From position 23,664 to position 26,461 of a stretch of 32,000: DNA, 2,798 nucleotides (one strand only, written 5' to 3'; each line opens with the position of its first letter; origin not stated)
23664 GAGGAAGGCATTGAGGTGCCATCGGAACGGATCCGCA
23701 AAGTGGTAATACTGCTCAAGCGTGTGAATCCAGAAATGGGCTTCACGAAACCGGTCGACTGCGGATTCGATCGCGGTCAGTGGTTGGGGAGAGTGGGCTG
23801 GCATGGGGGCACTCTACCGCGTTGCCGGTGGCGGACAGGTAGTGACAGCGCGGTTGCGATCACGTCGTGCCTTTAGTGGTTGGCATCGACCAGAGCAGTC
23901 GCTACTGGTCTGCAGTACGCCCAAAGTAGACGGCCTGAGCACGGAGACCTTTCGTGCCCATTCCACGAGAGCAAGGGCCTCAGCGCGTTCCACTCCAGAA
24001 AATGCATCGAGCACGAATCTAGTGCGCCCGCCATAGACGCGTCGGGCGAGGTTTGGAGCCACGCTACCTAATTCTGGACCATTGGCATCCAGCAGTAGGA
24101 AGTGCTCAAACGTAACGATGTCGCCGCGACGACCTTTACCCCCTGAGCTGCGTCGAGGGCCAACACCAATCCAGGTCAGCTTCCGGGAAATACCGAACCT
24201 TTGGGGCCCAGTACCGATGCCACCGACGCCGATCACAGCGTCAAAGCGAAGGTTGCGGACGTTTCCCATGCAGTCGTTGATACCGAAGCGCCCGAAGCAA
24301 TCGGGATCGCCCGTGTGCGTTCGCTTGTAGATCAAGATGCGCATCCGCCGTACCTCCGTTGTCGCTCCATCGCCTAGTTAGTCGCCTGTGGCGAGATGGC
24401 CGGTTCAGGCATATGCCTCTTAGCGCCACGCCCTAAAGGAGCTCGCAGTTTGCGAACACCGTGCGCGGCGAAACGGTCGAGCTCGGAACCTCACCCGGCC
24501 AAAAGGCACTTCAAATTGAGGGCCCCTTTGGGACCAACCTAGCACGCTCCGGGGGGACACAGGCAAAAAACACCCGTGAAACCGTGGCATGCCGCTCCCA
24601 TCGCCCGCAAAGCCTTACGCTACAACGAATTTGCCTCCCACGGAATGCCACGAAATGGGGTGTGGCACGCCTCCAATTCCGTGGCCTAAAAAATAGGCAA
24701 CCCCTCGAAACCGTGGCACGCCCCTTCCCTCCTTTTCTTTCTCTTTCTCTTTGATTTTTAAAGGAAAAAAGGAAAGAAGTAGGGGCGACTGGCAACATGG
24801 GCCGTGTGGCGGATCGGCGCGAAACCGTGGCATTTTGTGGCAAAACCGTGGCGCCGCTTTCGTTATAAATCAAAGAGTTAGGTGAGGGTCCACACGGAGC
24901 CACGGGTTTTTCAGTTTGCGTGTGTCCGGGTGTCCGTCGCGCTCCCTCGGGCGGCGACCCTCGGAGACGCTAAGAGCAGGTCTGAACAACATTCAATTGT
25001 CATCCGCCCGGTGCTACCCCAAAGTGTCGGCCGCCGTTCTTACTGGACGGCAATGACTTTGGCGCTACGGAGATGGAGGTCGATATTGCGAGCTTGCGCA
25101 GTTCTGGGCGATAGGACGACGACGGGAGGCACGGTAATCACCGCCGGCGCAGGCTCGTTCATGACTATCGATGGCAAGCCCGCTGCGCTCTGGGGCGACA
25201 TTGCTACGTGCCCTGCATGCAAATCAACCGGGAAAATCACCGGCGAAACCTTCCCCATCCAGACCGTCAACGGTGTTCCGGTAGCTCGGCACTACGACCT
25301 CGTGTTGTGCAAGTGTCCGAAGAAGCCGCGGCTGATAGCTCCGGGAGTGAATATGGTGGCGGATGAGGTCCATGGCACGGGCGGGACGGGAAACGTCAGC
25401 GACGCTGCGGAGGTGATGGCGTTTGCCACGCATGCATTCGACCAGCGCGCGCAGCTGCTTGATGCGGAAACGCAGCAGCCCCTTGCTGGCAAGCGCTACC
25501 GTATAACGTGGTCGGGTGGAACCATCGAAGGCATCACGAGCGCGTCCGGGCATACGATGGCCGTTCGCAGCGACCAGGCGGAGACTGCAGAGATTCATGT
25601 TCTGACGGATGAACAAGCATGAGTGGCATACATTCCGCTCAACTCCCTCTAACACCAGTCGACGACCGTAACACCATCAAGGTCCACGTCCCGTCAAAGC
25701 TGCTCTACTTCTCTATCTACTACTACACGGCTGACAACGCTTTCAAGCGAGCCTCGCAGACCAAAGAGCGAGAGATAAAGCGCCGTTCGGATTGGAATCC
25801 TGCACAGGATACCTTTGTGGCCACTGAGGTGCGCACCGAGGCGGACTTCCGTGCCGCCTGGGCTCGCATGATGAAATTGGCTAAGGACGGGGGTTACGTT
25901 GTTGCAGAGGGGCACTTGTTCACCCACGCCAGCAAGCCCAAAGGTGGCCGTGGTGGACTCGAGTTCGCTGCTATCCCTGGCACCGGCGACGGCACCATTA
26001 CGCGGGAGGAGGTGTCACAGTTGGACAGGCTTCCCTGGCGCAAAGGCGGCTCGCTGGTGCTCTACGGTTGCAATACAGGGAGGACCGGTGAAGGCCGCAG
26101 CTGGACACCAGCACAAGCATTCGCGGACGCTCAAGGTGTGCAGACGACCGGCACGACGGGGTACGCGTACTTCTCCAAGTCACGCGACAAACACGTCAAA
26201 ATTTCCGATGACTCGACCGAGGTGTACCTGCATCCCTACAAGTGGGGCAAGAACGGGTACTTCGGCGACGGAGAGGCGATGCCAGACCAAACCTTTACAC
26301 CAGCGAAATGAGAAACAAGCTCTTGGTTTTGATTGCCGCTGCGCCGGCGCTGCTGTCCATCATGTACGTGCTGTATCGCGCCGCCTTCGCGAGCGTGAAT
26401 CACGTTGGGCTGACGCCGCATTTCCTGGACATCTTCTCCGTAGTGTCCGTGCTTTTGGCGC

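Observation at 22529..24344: Uncharacterised three-gene operon (unknown 176 aa, HEPN-motif 245 aa, GGCT-family 191 aa): candidate novel anti-phage system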

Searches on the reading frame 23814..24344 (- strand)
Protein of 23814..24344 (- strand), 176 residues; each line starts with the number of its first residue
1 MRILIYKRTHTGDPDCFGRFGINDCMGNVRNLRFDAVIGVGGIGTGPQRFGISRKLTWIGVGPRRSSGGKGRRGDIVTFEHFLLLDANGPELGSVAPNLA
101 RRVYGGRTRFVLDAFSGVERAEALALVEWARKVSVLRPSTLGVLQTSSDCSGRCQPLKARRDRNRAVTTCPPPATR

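Call 4: search_protein_families(library=pfam, proteins=[window:23814-24344:-], max_evalue=1)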
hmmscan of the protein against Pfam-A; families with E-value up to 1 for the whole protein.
window:23814-24344:- (176 aa): 0 families

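Call 5: search_protein_families(library=padloc, proteins=[window:23814-24344:-], max_evalue=1)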
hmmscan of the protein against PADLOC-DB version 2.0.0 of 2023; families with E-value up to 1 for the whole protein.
window:23814-24344:- (176 aa): 0 families

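Call 6: search_protein_families(library=ncbifam, proteins=[window:23814-24344:-], max_evalue=1)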
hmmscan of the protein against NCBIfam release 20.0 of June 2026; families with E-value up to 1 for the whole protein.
window:23814-24344:- (176 aa): 0 families

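Call 14: find_homologous_proteins(query=window:23814-24344:-)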
Query window:23814-24344:- (176 aa): 566 proteins with E <= 0.001 among 805 candidates; the best 120 are listed.
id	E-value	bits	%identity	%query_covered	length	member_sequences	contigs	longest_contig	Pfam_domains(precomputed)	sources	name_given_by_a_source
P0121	2.7e-114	397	100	100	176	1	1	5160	-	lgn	-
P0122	1.8e-79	284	76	99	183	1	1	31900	-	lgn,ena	-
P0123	3.4e-71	257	74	90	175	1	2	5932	-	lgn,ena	-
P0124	6.5e-69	249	68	100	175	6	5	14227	-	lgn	-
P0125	9.1e-68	245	73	90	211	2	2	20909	-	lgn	-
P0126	9.9e-63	229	65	100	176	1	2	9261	-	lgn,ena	-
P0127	1.2e-61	225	68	89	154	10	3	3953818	-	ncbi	ncbi:hypothetical protein ACW9YV_21850 (plasmid) [Paraburkholderia strydomiana]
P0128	1.8e-61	225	68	91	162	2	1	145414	-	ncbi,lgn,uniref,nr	ncbi:hypothetical protein [Burkholderia metallica]|uniref:hypothetical protein n=1 Tax=Burkholderia 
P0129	1.0e-59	219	72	78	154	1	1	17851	-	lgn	-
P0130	1.1e-59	219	68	88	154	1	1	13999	-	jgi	jgi:hypothetical protein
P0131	1.7e-53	199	56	88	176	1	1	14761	-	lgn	-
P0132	4.6e-53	198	56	97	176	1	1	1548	-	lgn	-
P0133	1.2e-52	196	60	88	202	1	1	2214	-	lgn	-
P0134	1.9e-52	196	55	96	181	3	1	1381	-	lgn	-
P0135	1.1e-50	190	62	77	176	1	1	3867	-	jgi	-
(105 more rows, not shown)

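Call 18: find_related_loci(query=A2, collection=genome_contigs, flank=6000)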
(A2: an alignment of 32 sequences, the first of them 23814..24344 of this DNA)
Query A2 (176 aa) in genome_contigs; peptide patterns used: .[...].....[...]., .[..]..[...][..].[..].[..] (x = any residue, [..] = any of these).
151 stretches matched a pattern; 121 encode a relative of the query (tblastn E <= 1e-3); the best 80 are kept; 80 distinct loci.
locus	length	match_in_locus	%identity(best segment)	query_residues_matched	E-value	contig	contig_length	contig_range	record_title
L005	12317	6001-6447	68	1-156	2e-65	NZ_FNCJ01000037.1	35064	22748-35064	Paraburkholderia phenazinium strain LMG 2247, whole genome shotgun sequence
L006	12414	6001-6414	72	1-138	6e-63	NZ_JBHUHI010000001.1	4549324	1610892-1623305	Paraburkholderia solisilvae strain NCAIM B.02539 contig_1, whole genome shotgun sequence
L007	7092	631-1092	54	1-155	1e-54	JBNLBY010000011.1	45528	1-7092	MAG: Sideroxydans sp. isolate C2.bin.17.strict NODE_11_length_45528_cov_3.498405, whole genome shotgun sequence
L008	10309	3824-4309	55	1-164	7e-54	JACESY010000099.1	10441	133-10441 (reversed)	MAG: Azoarcus sp. isolate MCMED-G28 Azoarcus-MCMED-G28-C99, whole genome shotgun sequence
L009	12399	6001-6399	60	1-134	2e-52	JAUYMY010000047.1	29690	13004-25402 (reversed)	MAG: Methylobacter sp. isolate C3_concoct.bin.75 C3_k141_88366, whole genome shotgun sequence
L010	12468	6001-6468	51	1-160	7e-52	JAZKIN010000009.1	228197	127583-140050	MAG: Pseudomonadota bacterium isolate ADI_DC_SW_02_SPN_11032020-bin038_1 DCSW02SPN_B038_1_000000000009, whole genome sho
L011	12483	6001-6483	47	1-162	5e-49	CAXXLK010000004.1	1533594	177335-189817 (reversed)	MAG: Desulfobacterales bacterium isolate c905b435-fdb9-4221-98b7-76b06078fb47 genome assembly, contig: contig_4, whole g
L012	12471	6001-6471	50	1-163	5e-47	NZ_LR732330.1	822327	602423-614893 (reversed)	Limnobacter sp. 130 isolate Limnobacter sp. 130, whole genome shotgun sequence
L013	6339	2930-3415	48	1-163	4e-45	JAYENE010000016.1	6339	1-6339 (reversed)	MAG: Thermodesulfobacteriota bacterium isolate MAG063 MAG063_16, whole genome shotgun sequence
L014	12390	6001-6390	55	1-132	6e-45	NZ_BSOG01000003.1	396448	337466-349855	Chitinimonas prasina strain NBRC 110044 sequence03, whole genome shotgun sequence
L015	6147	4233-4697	52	1-169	1e-44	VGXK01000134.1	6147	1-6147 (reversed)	MAG: Phycisphaerae bacterium isolate K_Offshore_120m_m2_041 K_Offshore_120m_m2_041_Ga0194131_10021483, whole genome shot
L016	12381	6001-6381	55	1-128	8e-44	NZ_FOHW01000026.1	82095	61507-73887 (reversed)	Pseudomonas graminis strain DSM 11363, whole genome shotgun sequence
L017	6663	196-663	48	1-161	7e-44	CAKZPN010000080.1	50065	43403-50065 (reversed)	MAG TPA_asm: uncultured Roseicyclus sp. isolate ERR2094170_bin.21_CONCOCT_v1.1_MAG genome assembly, contig: ERZ650159.70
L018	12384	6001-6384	51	1-129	5e-43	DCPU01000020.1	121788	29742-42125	MAG TPA_asm: Mariprofundus sp. UBA1536 UBA1536_contig_327, whole genome shotgun sequence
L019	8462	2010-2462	48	1-156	1e-42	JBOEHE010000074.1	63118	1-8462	MAG: Arenicella sp. isolate PBSgam11 PBS13d_contig_4205, whole genome shotgun sequence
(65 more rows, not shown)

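Call 25: predict_structure(alignment_id=A2)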
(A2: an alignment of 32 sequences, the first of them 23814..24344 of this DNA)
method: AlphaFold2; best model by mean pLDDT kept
length: 176 residues; sequences in the alignment: 32
mean_pLDDT: 84.0   pTM: 0.73
mean pLDDT of the five models: 84.0, 82.2, 81.7, 81.5, 80.9
residues with pLDDT >= 90: 109; 70-90: 26; 50-70: 23; < 50: 18
segments of 3 or more residues with pLDDT < 50: 141-154, 161-163
pLDDT, mean of each block of 10 residues (from residue 1): 96 91 84 96 97 98 89 86 97 98 94 96 98 72 45 50 53 63
secondary structure, 60 per line:
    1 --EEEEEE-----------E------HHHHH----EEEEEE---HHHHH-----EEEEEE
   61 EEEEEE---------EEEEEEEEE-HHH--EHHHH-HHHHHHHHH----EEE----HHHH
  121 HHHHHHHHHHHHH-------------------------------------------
elements in order: E3-8 H27-31 E36-41 H45-49 E55-66 E76-84 H92-95 H97-105 E110-112 H117-133

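Call 31: fold_search(model_id=the predicted structure, library=pdb)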
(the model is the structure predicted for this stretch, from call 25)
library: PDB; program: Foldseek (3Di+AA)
matches with E <= 10: 96; with E <= 0.001: 0
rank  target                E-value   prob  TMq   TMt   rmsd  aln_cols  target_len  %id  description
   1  7ypk_C                1.1e+00  0.08  0.27  0.08  11.8       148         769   11  Close-ring hexamer of the substrate-bound Lon protease with an S678A mutation (released 2023-10-25)
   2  3ljc                  1.1e+00  0.08  0.22  0.18   7.9        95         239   12  Crystal structure of Lon N-terminal domain. (released 2010-07-21)
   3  5gvw_D                1.9e+00  0.02  0.13  0.07  13.6       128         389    8  Crystal structure of the apo-form glycosyltransferase GlyE in Streptococcus pneumoniae TIGR4 (released 2017-03-01)
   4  9cbs_C                2.0e+00  0.02  0.16  0.11   9.8        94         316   10  Crystal structure of Chaetomium thermophilum Gcn2 HisRS-like domain, catalytic domain (released 2024-08-21)
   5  2hrf                  2.0e+00  0.02  0.16  0.16  15.0       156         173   13  Solution Structure of Cu(I) P174L HSco1 (released 2007-01-16)
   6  3b5m_B                2.5e+00  0.03  0.13  0.12  13.0        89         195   12  Crystal structure of conserved uncharacterized protein from Rhodopirellula baltica (released 2007-11-13)
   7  8fkp_NS               2.6e+00  0.01  0.11  0.07  11.9        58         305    7  Human nucleolar pre-60S ribosomal subunit (State A1) (released 2023-07-12)
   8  7cr9_A                2.8e+00  0.04  0.21  0.19   7.8        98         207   12  Crystal structure of the N-terminal fragment (residue 1-206) of LonA protease from Meiothermus taiwanensis (released 2021-05-26)
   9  9cbs_B                3.0e+00  0.02  0.17  0.11   9.7        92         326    9  Crystal structure of Chaetomium thermophilum Gcn2 HisRS-like domain, catalytic domain (released 2024-08-21)
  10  2ggt_A                3.0e+00  0.02  0.20  0.21  12.8       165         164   13  Crystal structure of human SCO1 complexed with nickel. (released 2006-05-16)
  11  4l21                  3.0e+00  0.02  0.13  0.09   5.9        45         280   11  Crystal structure of Cimex nitrophorin F64V mutant ferrous NO complex (released 2014-06-04)
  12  7cr9_B                3.2e+00  0.04  0.21  0.19   7.3        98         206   10  Crystal structure of the N-terminal fragment (residue 1-206) of LonA protease from Meiothermus taiwanensis (released 2021-05-26)
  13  1ym7_C                3.2e+00  0.02  0.14  0.05  12.1        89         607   12  G Protein-Coupled Receptor Kinase 2 (GRK2) (released 2005-07-05)
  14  9cbs_A                3.2e+00  0.02  0.14  0.10   8.2        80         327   10  Crystal structure of Chaetomium thermophilum Gcn2 HisRS-like domain, catalytic domain (released 2024-08-21)
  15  2ane_A                3.4e+00  0.04  0.21  0.28   7.5        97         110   10  Crystal structure of N-terminal domain of E.Coli Lon Protease (released 2005-11-01)
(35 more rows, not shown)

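Call 34: search_solved_structures(query=A2, max_evalue=10)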
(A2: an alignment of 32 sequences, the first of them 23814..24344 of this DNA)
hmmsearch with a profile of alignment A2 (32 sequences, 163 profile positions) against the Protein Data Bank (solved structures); distinct sequences matched with E-value up to 10: 3.
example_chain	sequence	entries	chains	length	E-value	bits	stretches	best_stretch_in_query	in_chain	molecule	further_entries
9dbu_A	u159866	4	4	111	0.54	13.5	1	92-141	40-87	Computationally Designed PW1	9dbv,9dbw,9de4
6xwx_B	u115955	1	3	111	0.94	12.7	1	60-99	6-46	Chromosome segregation in meiosis protein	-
5zxd_A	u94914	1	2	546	3.1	11.1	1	99-157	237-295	ATP-binding cassette sub-family F member 1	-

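Call 35: search_protein_families(library=phrogs, proteins=[window:23814-24344:-], max_evalue=0.1)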
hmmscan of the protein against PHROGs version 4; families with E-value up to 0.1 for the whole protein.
window:23814-24344:- (176 aa): 0 families

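Call 50: search_protein_families(library=pfam, alignment_id=A3, max_evalue=0.00001)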
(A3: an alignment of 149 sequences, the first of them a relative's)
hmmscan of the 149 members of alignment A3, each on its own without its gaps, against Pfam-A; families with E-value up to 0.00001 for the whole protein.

A. member 1, L005:3388-5973:+ (861 aa): 3 families
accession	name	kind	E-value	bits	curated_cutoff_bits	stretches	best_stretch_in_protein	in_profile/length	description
PF13166.12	AAA_13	-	5.1e-16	59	36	1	609-697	491-587/713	AAA domain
PF02463.25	SMC_N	-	1.5e-12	47.8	40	1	484-687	135-205/220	RecF/RecN/SMC N terminal domain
PF13304.12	AAA_21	-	4e-07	30.8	27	0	595-684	220-303/304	AAA domain, putative AbiEii toxin, Type IV TA system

B. families by the number of members that match (of 149 scanned): 82 families (the first 25 are shown)
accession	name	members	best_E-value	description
PF18754.6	Nmad3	7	6.7e-71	Nucleotide modification associated domain 3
PF00106.31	adh_short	3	2.7e-43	short chain dehydrogenase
PF13561.12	adh_short_C2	3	1.9e-39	Enoyl-(Acyl carrier protein) reductase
PF12706.13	Lactamase_B_2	2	3.7e-44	Beta-lactamase superfamily domain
PF00005.33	ABC_tran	2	2.8e-40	ABC transporter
PF02463.25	SMC_N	2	1.5e-12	RecF/RecN/SMC N terminal domain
PF13483.12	Lactamase_B_3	2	2e-10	Beta-lactamase superfamily domain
PF13304.12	AAA_21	2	9.2e-09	AAA domain, putative AbiEii toxin, Type IV TA system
PF16980.11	CitMHS_2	1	2e-135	Putative citrate transport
PF02547.20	Queuosine_synth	1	3.5e-119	Queuosine biosynthesis protein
PF06850.17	PHB_depo_C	1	1.1e-86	PHB de-polymerase C-terminus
PF07587.16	PSD1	1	2.3e-82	Protein of unknown function (DUF1553)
PF00813.25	FliP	1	8.9e-82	FliP family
PF07583.16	PSCyt2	1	3.6e-74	Protein of unknown function (DUF1549)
PF07286.17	D-Glu_cyclase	1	7.1e-66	D-glutamate cyclase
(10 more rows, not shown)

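Call 63: search_protein_representatives(alignment_id=A2)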
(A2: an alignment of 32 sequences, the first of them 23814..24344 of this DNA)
Query: 32 sequences, 163 profile positions. Proteins with E-value up to 0.001 (for the whole library): 632; up to 1e-10: 538; up to 1e-30: 238. The best 150 are listed.
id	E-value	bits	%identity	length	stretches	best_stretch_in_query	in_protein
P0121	8.6e-68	243.8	-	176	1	1-160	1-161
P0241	4.9e-62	225.1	-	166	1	1-162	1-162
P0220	2.2e-61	222.9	-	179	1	1-155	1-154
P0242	5.1e-59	215.2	-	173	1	1-153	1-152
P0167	9.8e-59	214.3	-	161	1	1-137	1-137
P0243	2.2e-54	200.2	-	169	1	1-153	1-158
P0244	5.9e-54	198.8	-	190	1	1-160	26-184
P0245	9.7e-54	198.1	-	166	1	1-133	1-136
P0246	1.7e-53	197.3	-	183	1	1-139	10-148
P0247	3.1e-53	196.4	-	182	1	1-155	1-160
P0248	5.4e-53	195.7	-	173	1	1-148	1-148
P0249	6.2e-53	195.4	-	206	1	1-151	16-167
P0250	1.3e-52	194.5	-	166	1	1-152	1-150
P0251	1.8e-52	194.0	-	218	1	1-152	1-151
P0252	1.9e-52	193.9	-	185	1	2-152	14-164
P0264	1.2e-50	188.0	-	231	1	2-134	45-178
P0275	1.8e-48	181.0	-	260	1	1-109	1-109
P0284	1.2e-47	178.3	-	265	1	1-132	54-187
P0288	8.1e-47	175.6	-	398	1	2-138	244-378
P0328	2.3e-42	161.1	-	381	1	1-135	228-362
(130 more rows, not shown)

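Call 64: search_protein_families(library=pfam, proteins=[P0288, P0328, P0284, P0275, P0264], max_evalue=0.01)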
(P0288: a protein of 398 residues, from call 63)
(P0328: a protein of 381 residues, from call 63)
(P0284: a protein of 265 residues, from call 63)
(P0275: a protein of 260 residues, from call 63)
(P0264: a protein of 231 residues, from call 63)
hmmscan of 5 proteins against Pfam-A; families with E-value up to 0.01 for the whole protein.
P0288 (398 aa): 1 family
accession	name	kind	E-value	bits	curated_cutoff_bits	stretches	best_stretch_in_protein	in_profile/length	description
PF18754.6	Nmad3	-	3.3e-20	73.2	27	1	3-176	2-193/247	Nucleotide modification associated domain 3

P0328 (381 aa): 1 family
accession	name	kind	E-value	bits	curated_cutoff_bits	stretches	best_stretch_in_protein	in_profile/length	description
PF18754.6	Nmad3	-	2.2e-27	96.7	27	1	2-183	5-199/247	Nucleotide modification associated domain 3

P0284 (265 aa): 0 families

P0275 (260 aa): 0 families

P0264 (231 aa): 0 families

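Call 69: find_related_loci(query=A2, collection=viral_contigs, flank=6000)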
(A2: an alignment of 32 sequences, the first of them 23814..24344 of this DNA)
Query A2 (176 aa) in viral_contigs; peptide patterns used: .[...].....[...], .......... (x = any residue, [..] = any of these).
74 stretches matched a pattern; 4 encode a relative of the query (tblastn E <= 1e-3); 4 distinct loci.
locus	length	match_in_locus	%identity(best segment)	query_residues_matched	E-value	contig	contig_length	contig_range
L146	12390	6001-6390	48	1-131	4e-35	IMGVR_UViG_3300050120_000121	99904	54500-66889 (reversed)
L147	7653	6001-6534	42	2-172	5e-34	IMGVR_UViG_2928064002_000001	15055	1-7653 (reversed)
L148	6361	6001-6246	63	1-82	9e-33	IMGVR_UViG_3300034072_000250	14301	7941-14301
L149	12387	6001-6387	48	1-128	1e-31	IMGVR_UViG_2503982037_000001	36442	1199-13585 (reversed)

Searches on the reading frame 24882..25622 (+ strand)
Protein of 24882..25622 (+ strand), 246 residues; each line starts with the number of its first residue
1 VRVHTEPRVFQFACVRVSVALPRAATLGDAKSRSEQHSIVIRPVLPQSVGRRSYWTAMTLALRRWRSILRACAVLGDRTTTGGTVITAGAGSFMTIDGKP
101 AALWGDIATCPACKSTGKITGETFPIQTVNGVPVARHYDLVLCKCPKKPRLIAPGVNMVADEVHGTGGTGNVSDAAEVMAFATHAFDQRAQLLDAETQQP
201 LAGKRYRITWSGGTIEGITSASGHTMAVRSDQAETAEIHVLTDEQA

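Call 4: search_protein_families(library=pfam, proteins=[window:24882-25622:+], max_evalue=1)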
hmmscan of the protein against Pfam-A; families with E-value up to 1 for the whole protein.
window:24882-25622:+ (246 aa): 2 families
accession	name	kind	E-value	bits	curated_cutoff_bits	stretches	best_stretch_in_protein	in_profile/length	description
PF05488.18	PAAR_motif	-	5.1e-15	55.9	27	1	75-146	1-67/70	PAAR motif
PF25260.1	DUF7861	-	0.12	13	27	1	209-240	17-50/79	Family of unknown function (DUF7861)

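Call 5: search_protein_families(library=padloc, proteins=[window:24882-25622:+], max_evalue=1)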
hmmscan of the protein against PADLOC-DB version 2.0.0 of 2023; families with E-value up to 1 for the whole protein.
window:24882-25622:+ (246 aa): 0 families

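Call 6: search_protein_families(library=ncbifam, proteins=[window:24882-25622:+], max_evalue=1)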
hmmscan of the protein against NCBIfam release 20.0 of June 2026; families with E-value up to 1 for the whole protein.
window:24882-25622:+ (246 aa): 2 families
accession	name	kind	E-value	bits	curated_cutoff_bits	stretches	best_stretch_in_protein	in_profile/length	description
NF033420.0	T6SS_PAAR_dom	equivalog_domain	0.00086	19.4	124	1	85-111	57-82/94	type VI secretion system PAAR protein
NF009850.0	PRK13320.1-2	equivalog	0.12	12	321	1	169-220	132-183/241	type III pantothenate kinase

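Call 35: search_protein_families(library=phrogs, proteins=[window:24882-25622:+], max_evalue=0.1)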
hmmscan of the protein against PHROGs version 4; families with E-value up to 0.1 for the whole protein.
window:24882-25622:+ (246 aa): 4 families
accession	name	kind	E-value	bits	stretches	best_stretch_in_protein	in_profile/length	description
phrog_5348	-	unknown function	1.5e-38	133.4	1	69-238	2-172/181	-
phrog_281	-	moron, auxiliary metabolic gene and host takeover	0.0074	17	1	81-155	40-113/169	PAAR motif of membran proteins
phrog_31385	-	unknown function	0.013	16.5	0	159-207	6-54/75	-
phrog_23203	-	unknown function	0.061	13.7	1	95-162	3-64/257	-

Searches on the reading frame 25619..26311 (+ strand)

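Call 4: search_protein_families(library=pfam, proteins=[window:25619-26311:+], max_evalue=1)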
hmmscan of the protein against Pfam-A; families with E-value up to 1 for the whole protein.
window:25619-26311:+ (230 aa): 1 family
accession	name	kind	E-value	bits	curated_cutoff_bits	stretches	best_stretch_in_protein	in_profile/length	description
PF08509.16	Ad_cyc_g-alpha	-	0.17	12.1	21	1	1-18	24-41/49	Adenylate cyclase G-alpha binding domain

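Call 5: search_protein_families(library=padloc, proteins=[window:25619-26311:+], max_evalue=1)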
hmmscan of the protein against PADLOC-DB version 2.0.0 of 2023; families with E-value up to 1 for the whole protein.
window:25619-26311:+ (230 aa): 0 families

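Call 6: search_protein_families(library=ncbifam, proteins=[window:25619-26311:+], max_evalue=1)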
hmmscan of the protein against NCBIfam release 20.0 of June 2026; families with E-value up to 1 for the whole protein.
window:25619-26311:+ (230 aa): 0 families

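Call 35: search_protein_families(library=phrogs, proteins=[window:25619-26311:+], max_evalue=0.1)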
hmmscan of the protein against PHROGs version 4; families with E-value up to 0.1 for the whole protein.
window:25619-26311:+ (230 aa): 1 family
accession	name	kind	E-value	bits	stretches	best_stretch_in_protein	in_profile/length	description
phrog_902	-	unknown function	0.082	14.3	0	146-193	19-59/118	-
